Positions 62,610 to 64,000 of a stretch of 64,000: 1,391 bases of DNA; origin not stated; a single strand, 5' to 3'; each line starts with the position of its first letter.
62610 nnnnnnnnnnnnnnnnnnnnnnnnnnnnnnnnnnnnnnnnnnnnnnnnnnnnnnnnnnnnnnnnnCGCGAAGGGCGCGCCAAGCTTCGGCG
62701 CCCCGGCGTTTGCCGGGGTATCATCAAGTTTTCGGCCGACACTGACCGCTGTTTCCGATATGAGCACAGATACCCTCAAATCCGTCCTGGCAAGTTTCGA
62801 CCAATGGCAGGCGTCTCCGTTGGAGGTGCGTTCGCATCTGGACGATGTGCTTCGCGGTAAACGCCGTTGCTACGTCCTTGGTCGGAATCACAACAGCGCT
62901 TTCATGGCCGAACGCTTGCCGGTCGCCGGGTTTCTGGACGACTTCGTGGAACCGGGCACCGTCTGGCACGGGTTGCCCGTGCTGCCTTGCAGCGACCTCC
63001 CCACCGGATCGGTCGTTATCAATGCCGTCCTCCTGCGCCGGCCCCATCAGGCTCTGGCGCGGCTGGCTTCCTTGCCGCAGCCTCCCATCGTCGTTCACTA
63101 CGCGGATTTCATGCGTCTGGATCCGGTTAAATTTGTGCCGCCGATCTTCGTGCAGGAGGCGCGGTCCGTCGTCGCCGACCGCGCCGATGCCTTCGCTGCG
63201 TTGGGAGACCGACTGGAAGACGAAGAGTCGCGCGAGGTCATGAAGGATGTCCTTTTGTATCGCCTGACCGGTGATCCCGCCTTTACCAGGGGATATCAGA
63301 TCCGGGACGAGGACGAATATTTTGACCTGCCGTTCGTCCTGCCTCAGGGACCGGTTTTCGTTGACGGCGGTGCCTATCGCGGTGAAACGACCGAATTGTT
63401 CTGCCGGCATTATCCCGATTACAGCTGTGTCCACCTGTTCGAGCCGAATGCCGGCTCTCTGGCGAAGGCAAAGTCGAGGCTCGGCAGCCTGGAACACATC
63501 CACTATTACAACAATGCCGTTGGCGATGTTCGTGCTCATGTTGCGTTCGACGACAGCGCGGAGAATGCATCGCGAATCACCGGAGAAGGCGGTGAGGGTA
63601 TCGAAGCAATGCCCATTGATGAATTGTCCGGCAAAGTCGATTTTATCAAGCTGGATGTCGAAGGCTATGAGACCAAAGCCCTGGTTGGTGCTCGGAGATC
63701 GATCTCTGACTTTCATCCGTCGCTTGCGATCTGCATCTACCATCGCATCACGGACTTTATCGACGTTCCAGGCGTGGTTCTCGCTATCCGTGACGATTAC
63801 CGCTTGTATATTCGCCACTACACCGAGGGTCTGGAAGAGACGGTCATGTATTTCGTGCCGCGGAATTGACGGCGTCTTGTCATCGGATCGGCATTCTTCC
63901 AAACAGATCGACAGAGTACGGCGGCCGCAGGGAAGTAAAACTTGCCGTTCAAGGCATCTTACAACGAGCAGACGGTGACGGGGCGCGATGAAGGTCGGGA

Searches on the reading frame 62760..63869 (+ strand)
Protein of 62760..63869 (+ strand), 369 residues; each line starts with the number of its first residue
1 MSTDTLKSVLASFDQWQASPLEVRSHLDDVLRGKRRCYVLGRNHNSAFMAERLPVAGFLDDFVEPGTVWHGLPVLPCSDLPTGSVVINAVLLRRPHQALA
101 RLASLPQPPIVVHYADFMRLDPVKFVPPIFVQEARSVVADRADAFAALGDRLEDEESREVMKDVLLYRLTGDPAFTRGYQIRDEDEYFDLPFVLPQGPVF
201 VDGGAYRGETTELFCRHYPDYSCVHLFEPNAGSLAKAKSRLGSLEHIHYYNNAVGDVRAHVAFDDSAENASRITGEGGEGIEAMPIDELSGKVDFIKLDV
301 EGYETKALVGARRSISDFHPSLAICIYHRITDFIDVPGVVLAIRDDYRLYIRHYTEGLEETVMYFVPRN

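Call 49: search_protein_families(library=pfam, proteins=[window:62760-63869:+])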
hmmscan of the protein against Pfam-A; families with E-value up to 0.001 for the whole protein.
window:62760-63869:+ (369 aa): 1 family
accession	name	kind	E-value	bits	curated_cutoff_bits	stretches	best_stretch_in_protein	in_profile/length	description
PF05050.19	Methyltransf_21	-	1.3e-09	38.9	22.7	1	202-334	1-155/173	Methyltransferase FkbM domain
